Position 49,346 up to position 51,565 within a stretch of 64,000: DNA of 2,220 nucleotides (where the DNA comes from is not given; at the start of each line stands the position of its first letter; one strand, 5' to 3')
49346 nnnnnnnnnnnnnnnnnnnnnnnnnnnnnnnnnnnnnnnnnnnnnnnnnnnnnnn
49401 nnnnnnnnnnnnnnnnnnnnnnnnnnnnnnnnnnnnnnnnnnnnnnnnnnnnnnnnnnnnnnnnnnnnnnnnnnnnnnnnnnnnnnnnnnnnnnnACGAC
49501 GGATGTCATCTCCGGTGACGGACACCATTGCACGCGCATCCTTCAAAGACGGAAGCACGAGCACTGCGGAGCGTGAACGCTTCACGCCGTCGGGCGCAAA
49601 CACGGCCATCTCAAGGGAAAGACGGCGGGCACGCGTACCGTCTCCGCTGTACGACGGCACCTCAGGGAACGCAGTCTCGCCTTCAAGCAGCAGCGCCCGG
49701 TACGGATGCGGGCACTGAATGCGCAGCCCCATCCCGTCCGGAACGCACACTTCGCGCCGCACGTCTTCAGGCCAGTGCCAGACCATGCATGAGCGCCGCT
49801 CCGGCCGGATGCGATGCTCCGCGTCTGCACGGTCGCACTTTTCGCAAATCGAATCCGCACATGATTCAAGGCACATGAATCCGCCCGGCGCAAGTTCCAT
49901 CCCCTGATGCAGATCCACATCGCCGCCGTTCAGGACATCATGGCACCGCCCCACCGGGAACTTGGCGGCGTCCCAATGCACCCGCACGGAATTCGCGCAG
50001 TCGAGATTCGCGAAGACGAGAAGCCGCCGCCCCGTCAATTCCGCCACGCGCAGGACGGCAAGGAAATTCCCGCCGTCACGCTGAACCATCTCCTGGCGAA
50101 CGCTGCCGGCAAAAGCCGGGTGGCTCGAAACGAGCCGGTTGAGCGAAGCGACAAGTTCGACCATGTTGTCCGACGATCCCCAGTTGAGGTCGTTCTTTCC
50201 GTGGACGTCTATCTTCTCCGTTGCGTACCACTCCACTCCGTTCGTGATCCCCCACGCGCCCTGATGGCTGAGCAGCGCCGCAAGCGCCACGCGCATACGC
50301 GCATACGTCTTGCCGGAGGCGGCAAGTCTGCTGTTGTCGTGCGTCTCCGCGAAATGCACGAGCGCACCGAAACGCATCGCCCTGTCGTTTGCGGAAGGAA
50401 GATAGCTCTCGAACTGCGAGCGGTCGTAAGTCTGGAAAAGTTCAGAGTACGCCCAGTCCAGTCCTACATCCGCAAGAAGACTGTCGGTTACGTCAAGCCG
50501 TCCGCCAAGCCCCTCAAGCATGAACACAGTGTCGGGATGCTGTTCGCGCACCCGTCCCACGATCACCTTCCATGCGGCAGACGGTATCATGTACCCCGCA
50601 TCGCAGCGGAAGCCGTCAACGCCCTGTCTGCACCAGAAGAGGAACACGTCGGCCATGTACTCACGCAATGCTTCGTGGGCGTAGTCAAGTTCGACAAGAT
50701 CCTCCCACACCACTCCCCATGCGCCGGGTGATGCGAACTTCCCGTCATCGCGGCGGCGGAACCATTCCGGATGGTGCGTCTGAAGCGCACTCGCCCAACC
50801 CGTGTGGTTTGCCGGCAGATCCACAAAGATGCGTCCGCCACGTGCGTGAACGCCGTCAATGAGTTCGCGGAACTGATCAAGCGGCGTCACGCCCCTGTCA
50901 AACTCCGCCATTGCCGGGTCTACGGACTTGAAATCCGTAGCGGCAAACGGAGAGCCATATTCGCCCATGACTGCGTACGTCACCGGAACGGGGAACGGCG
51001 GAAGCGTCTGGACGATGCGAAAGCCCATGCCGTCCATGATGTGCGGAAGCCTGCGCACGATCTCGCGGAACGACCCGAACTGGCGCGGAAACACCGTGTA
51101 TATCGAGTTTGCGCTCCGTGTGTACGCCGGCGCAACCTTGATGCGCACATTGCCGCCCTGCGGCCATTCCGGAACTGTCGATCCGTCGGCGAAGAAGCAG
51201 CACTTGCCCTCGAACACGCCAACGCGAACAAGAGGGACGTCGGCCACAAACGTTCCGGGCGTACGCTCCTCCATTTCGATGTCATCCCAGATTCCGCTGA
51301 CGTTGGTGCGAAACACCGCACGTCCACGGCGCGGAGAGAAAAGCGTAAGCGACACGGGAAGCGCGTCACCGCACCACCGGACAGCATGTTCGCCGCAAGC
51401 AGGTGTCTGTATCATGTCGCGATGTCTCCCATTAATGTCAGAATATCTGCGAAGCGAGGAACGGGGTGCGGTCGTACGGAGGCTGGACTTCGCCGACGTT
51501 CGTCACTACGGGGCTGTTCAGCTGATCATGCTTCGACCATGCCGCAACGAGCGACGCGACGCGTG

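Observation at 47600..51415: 1271-aa fusion of a GlgE-like GH13 domain with an amylo-1,6-glucosidase (GDE) domain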

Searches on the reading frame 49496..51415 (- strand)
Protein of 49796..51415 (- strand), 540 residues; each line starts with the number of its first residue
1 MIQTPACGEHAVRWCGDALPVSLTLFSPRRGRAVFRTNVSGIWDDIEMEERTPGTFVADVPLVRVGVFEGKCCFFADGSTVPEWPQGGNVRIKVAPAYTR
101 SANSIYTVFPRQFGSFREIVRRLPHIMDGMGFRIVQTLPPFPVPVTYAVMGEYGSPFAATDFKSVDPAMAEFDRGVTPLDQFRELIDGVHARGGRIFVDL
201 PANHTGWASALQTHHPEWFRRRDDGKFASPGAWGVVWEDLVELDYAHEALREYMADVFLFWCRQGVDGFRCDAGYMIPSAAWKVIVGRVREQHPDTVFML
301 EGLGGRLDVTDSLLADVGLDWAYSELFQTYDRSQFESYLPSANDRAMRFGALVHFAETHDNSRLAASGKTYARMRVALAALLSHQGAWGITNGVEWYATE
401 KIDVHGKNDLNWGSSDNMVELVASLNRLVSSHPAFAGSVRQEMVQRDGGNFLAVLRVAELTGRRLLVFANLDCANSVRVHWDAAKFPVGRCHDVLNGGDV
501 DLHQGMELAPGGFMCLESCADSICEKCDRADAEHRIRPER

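Call 32: find_related_loci(query=A1, collection=genome_contigs, flank=8000)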
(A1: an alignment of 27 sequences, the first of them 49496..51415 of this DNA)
Query A1 (640 aa) in genome_contigs; peptide patterns used: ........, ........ (x = any residue, [..] = any of these).
600 stretches matched a pattern (row limit reached: there are more); 566 encode a relative of the query (tblastn E <= 1e-3); the best 80 are kept; 80 distinct loci.
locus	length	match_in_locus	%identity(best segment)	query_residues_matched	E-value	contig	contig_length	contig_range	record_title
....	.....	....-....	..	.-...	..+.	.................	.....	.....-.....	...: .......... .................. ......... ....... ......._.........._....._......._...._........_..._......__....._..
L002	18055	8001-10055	57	1-639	0e+0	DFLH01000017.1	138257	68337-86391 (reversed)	MAG TPA_asm: Verrucomicrobia bacterium UBA3624 UBA3624_contig_167, whole genome shotgun sequence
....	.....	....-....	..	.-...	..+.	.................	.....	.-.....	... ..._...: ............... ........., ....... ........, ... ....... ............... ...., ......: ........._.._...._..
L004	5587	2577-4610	56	1-640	0e+0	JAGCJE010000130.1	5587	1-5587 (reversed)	MAG: Kiritimatiellae bacterium isolate RGIG9840 Yak_Rectum-1__c430806, whole genome shotgun sequence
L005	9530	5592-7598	57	1-639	0e+0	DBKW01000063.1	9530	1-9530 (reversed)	MAG TPA_asm: Verrucomicrobia bacterium UBA740 UBA740_contig_1563, whole genome shotgun sequence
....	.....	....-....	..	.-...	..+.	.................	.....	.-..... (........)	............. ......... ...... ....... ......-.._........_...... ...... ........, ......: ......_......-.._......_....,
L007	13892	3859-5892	55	1-640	0e+0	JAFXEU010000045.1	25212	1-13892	MAG: Kiritimatiellae bacterium isolate RGIG6350 Sheep_Rectum-4__c367040, whole genome shotgun sequence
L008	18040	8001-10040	56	1-639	0e+0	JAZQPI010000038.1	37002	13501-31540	MAG: Kiritimatiellia bacterium isolate T1900045239_TH20190009.MAGScoT_cleanbin_000071 SGB_5510_k141_241869, whole genome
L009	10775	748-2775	57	1-640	0e+0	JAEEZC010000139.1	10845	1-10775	MAG: Verrucomicrobia bacterium isolate Tb.RUG.75 k141_3870513_flag=1_multi=78.4465_len=10845, whole genome shotgun seque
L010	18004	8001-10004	58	1-639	0e+0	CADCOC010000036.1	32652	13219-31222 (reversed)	uncultured bacterium isolate RUG14821 genome assembly, contig: RUG14821_asm_36, whole genome shotgun sequence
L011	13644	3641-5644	55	3-640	0e+0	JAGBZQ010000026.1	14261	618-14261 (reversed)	MAG: Kiritimatiellae bacterium isolate RGIG9592 Yak_Colon.Co__c507037, whole genome shotgun sequence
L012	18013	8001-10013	56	1-639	0e+0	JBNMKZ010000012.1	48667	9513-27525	MAG: Verrucomicrobiota bacterium isolate CM_BacUBA_137.30 k141_165514_length_48667_cov_38.0017, whole genome shotgun seq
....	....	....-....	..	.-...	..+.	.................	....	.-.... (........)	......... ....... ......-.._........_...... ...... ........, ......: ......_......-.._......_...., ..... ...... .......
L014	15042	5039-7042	56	1-640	0e+0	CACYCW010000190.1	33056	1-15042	uncultured bacterium isolate RUG11823 genome assembly, contig: RUG11823_asm_190, whole genome shotgun sequence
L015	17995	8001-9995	55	1-639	0e+0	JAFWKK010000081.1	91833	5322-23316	MAG: Kiritimatiellae bacterium isolate RGIG5820 Sheep_Ileum.Co__c801502, whole genome shotgun sequence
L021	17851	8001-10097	53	1-639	0e+0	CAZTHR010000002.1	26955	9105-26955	MAG TPA_asm: uncultured Lentisphaeraceae bacterium isolate SRP350583_co4_66 genome assembly, contig: NODE_1734_length_26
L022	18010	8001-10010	54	1-640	0e+0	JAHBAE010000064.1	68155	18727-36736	MAG: Kiritimatiellae bacterium isolate MB2.95_2 k101_35900, whole genome shotgun sequence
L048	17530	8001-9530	56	1-459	3e-180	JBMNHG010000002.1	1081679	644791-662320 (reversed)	MAG: Kiritimatiellia bacterium isolate SBF912LR0HQ0163 contig_24877, whole genome shotgun sequence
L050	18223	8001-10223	43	3-621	5e-178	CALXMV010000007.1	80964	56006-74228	MAG: uncultured Kiritimatiellaeota bacterium isolate BRZ_SL__bin71 genome assembly, contig: BRZ_SL__NODE_354_length_8096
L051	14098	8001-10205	42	3-619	2e-177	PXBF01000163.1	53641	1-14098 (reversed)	MAG: PVC group bacterium isolate T3Sed10_236R1 T3-Sed10-C520, whole genome shotgun sequence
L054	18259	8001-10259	43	3-639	1e-174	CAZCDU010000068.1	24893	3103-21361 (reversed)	MAG TPA_asm: uncultured Victivallales bacterium isolate binchicken_co142_396 genome assembly, contig: NODE_5770_length_2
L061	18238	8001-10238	43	1-621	1e-169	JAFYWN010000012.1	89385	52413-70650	MAG: Kiritimatiellae bacterium isolate RGIG7486 Water_buffalos_Colon-4__c15, whole genome shotgun sequence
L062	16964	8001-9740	49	1-520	5e-169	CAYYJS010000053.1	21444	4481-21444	MAG TPA_asm: uncultured Victivallales bacterium isolate SRP272421_co2_539 genome assembly, contig: NODE_6736_length_2144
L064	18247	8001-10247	41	3-630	1e-168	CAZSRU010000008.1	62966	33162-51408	MAG TPA_asm: uncultured Victivallales bacterium isolate binchicken_co113_231 genome assembly, contig: NODE_501_length_62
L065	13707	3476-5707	41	3-640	6e-168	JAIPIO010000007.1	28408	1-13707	MAG: Kiritimatiellales bacterium isolate Tobar13.5m-G79 Tobar13-5m-C1835, whole genome shotgun sequence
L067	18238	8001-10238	39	1-639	2e-167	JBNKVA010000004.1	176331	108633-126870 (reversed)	MAG: Pontiella sp. isolate A1A2.bin.3.orig k141_1497429, whole genome shotgun sequence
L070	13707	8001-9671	49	15-516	8e-167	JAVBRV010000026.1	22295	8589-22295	MAG: Victivallaceae bacterium isolate EPI_MAG_00205 c_000009096374, whole genome shotgun sequence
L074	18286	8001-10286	48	3-640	2e-164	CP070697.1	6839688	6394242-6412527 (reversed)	MAG: Desulfobacterales bacterium isolate bin589 chromosome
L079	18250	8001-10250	39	1-626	2e-163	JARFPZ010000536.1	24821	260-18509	MAG: Desulfosarcina sp. isolate MAG_Ve_Sed_11 k141_2327907, whole genome shotgun sequence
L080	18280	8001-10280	39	1-640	5e-166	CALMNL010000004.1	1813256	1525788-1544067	MAG TPA_asm: uncultured Desulfatitalea sp. isolate SRR6284162_bin.22_CONCOCT_v1.1_MAG genome assembly, contig: ERZ795126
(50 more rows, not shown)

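Call 37: predict_structure(alignment_id=A1)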
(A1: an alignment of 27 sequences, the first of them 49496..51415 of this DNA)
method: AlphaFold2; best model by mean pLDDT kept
length: 640 residues; sequences in the alignment: 27
mean_pLDDT: 80.1   pTM: 0.82
mean pLDDT of the five models: 80.1, 79.9, 77.1, 74.7, 69.6
residues with pLDDT >= 90: 261; 70-90: 226; 50-70: 86; < 50: 67
segments of 3 or more residues with pLDDT < 50: 143-173, 202-206, 227-241, 524-539
pLDDT, mean of each block of 10 residues (from residue 1): 94 91 95 93 91 95 91 94 94 90 85 72 91 87 43 37 42 58 88 88 50 59 56 41 66 84 90 79 91 91 73 89 69 85 88 78 69 89 89 67 55 72 93 87 88 91 92 92 94 91 93 91 47 41 89 93 91 89 88 90 87 92 83 76
secondary structure, 60 per line:
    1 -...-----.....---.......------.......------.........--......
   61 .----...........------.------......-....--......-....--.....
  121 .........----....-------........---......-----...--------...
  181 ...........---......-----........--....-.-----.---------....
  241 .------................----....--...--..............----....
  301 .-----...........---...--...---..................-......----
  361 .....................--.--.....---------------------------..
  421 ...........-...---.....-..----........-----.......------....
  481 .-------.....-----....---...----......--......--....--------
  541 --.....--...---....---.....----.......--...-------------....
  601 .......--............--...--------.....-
elements in order: E2-4 E10-14 E18-24 E31-37 E44-52 E55-61 E66-76 E90-95 H97-100 E103-108 H110-113 H116-129 E134-137 H145-152 H156-161 H178-191 E195-200 H206-213 H216-219 H237-241 H248-263 E268-271 H279-292 E297-301 H307-317 E321-323 H332-349 E351-356 H361-381 E387-391 H419-431 E439-443 E451-458 E464-470 E477-481 E489-493 E499-502 E506-508 E513-518 H521-526 H529-532 E543-547 E556-559 E563-567 E572-578 E581-583 E597-607 E610-621 H635-639

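Call 39: fold_search(model_id=the predicted structure, library=pdb)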
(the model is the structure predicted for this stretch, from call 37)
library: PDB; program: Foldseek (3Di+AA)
matches with E <= 10: 1346; with E <= 0.001: 358
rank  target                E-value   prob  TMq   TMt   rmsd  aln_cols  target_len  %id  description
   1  4u2z_A                7.4e-28  1.00  0.55  0.54   9.2       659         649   19  X-ray crystal structure of an Sco GlgEI-V279S/1,2,2-trifluromaltose complex (released 2015-07-22)
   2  3zss_A                7.9e-28  1.00  0.55  0.54   9.4       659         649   19  Apo form of GlgE isoform 1 from Streptomyces coelicolor (released 2011-09-14)
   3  4cn1_A                1.0e-27  1.00  0.56  0.55   8.9       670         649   18  GlgE isoform 1 from Streptomyces coelicolor D394A mutant with maltose- 1-phosphate bound (released 2014-05-21)
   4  4cn4_A                1.0e-27  1.00  0.55  0.55   9.7       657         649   19  GlgE isoform 1 from Streptomyces coelicolor E423A mutant with 2-deoxy- 2-fluoro-beta-maltosyl modification (released 2014-05-21)
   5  5vt4_C                1.1e-27  1.00  0.56  0.56   9.5       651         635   19  Sco GlgEI-V279S in complex with a pyrolidene-based methyl-phosphonate compound (released 2017-06-07)
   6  5vt4_A                2.2e-27  1.00  0.56  0.55   9.3       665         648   19  Sco GlgEI-V279S in complex with a pyrolidene-based methyl-phosphonate compound (released 2017-06-07)
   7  4u3c_A                4.2e-27  1.00  0.57  0.55   9.3       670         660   17  Docking Site of Maltohexaose in the Mtb GlgE (released 2015-07-22)
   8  5lgw_A                5.6e-27  1.00  0.56  0.56   9.1       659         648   20  GlgE isoform 1 from Streptomyces coelicolor D394A mutant co-crystallised with maltodextrin (released 2016-08-17)
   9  4u33_A                8.7e-27  1.00  0.58  0.57   8.6       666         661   16  Structure of Mtb GlgE bound to maltose (released 2015-07-22)
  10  5cgm_B                8.6e-26  1.00  0.57  0.55   8.7       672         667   17  Structure of Mycobacterium thermoresistibile GlgE in complex with maltose at 1.95A resolution (released 2015-12-09)
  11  5cim_B                1.9e-25  1.00  0.57  0.55   8.6       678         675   18  Structure of Mycobacterium thermoresistibile GlgE in complex with maltose (cocrystallisation with maltose-1-phosphate) (released 2015-12-09)
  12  5cgm_A                2.1e-25  1.00  0.57  0.55   8.4       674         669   17  Structure of Mycobacterium thermoresistibile GlgE in complex with maltose at 1.95A resolution (released 2015-12-09)
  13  5cim_A                3.5e-24  1.00  0.55  0.56   7.0       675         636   16  Structure of Mycobacterium thermoresistibile GlgE in complex with maltose (cocrystallisation with maltose-1-phosphate) (released 2015-12-09)
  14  5cj5_B                6.8e-24  1.00  0.56  0.54   9.5       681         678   17  Structure of Mycobacterium thermoresistibile GlgE APO form at 3.13A resolution (released 2015-12-09)
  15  1wzm_A                7.9e-21  1.00  0.48  0.52  10.9       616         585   17  Thermoactinomyces vulgaris R-47 alpha-amylase II (TVA II) mutatnt R469K (released 2005-03-22)
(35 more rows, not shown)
